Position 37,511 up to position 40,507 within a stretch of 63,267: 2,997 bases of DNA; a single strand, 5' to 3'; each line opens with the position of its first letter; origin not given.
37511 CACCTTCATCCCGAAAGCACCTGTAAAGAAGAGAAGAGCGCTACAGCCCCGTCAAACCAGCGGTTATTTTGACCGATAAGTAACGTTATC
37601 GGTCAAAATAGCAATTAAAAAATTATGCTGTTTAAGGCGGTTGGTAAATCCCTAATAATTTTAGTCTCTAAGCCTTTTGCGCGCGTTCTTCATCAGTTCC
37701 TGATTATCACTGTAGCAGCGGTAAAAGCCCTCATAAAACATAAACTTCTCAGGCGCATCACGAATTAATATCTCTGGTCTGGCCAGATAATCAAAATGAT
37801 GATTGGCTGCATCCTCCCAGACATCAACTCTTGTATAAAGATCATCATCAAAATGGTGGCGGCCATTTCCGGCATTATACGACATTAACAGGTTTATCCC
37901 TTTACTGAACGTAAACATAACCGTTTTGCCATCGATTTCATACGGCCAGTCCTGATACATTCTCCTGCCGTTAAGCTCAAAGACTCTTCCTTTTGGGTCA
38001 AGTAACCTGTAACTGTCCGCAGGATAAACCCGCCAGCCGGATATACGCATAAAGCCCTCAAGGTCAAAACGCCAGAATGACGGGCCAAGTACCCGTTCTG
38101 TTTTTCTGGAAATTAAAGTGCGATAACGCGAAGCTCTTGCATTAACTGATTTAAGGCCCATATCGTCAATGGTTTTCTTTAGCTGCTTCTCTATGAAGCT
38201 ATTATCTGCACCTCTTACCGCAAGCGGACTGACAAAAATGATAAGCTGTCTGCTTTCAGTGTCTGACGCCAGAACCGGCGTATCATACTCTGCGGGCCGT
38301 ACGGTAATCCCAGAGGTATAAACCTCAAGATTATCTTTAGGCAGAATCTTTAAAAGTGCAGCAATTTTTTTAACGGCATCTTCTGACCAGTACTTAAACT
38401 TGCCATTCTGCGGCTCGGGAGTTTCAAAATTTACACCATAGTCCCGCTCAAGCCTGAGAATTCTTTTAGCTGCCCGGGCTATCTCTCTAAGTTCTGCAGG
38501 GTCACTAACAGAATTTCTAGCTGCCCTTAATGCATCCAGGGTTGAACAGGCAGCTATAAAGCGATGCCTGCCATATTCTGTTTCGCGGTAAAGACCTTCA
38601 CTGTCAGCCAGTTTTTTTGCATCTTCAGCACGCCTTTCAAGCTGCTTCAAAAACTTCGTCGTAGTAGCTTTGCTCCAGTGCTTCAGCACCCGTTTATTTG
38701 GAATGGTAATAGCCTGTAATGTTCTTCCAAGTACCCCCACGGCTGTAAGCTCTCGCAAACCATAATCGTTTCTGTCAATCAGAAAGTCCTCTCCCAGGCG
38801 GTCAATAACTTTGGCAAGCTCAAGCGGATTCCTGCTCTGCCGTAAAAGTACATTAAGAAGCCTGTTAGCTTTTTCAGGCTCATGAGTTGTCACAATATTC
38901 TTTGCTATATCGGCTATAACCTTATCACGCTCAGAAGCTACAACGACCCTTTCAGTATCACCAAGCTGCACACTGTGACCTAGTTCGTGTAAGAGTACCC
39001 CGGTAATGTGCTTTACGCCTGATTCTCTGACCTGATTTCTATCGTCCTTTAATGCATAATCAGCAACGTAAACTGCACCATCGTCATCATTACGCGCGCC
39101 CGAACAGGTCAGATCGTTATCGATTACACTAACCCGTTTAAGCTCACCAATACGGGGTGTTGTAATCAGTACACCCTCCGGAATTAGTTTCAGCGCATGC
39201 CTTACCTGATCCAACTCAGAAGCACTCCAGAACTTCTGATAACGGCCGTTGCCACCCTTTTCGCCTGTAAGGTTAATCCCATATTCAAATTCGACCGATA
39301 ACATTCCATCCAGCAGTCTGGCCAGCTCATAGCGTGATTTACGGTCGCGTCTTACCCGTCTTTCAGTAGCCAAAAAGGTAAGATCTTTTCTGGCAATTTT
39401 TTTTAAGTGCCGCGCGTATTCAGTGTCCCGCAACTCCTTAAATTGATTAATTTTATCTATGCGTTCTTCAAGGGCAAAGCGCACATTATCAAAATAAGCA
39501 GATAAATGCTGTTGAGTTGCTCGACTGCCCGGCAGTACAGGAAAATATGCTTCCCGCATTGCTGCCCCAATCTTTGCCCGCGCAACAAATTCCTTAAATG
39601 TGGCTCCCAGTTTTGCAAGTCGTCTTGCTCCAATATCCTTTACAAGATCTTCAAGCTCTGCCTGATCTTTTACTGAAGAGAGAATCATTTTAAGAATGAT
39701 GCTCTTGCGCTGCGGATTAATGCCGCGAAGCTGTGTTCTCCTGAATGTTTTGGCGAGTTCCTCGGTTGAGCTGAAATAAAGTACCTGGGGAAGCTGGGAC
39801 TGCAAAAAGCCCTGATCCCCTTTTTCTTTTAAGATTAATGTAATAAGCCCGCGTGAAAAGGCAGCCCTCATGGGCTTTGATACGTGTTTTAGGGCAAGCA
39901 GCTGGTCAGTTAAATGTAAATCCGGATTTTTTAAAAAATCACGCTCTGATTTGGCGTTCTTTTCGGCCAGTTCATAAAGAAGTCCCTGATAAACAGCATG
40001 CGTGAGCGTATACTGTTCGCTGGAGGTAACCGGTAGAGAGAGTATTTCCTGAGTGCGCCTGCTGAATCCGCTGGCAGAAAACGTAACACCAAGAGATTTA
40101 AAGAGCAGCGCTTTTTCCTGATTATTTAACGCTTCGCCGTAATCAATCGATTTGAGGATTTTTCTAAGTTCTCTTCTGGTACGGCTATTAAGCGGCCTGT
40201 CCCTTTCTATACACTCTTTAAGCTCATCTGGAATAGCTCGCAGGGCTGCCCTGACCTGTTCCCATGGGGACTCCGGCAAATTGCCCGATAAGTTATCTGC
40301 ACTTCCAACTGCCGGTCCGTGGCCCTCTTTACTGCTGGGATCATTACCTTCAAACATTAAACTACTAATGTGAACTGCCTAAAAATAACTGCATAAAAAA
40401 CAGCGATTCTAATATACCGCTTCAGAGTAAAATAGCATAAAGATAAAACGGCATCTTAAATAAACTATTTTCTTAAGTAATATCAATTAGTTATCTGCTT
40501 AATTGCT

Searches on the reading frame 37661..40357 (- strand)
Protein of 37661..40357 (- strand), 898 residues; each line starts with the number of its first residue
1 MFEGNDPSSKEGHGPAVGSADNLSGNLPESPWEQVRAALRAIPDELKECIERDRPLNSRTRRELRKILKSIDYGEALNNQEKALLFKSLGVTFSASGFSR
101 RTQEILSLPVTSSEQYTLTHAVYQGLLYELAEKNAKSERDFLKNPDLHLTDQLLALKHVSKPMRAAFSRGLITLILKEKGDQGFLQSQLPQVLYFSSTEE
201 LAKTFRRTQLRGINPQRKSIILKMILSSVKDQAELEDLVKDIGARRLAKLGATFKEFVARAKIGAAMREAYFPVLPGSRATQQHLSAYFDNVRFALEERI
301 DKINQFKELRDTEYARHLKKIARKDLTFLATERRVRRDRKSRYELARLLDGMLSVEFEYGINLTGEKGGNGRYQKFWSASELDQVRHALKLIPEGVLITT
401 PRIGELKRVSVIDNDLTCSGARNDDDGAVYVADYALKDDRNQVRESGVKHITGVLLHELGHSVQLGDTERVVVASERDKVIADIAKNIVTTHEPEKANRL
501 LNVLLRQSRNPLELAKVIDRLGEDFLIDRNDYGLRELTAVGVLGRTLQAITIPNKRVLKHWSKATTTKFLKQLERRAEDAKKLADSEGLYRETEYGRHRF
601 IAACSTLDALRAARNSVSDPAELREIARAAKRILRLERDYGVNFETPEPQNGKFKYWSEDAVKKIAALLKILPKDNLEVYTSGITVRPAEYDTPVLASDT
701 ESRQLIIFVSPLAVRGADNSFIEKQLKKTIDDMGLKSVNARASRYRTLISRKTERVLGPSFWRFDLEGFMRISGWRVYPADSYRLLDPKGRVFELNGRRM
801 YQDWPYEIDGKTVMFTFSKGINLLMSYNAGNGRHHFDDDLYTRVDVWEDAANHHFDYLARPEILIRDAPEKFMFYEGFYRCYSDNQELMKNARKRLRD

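Call 3: search_protein_families(library=pfam, proteins=[window:37661-40357:-], max_evalue=0.1)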
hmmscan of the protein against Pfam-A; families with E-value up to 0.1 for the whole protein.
window:37661-40357:- (898 aa): 2 families
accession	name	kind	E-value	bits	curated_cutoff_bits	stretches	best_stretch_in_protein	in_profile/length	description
PF19969.4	VMAP-M8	-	0.016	16.1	27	0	54-79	7-32/97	vWA-MoxR associated protein middle region (VMAP-M) 8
PF04450.18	BSP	-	0.098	12.9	23.8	0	419-471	73-122/207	Peptidase of plants and bacteria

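Call 4: search_protein_families(library=padloc, proteins=[window:37661-40357:-], max_evalue=0.1)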
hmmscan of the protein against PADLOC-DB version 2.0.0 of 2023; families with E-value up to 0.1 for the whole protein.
window:37661-40357:- (898 aa): 1 family
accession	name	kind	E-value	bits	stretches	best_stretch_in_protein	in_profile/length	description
PDLC00057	DruL4|DruL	-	0.049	10.9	0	543-603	150-209/309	Unknown function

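Call 5: search_protein_families(library=ncbifam, proteins=[window:37661-40357:-], max_evalue=0.1)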
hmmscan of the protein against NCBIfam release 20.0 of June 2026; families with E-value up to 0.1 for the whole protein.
window:37661-40357:- (898 aa): 0 families

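Call 100: search_solved_structures(query=A5, max_evalue=1, show_alignments=1)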
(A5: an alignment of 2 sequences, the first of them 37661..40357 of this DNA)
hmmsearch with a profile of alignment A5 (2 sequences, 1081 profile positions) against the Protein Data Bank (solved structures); distinct sequences matched with E-value up to 1: 0.
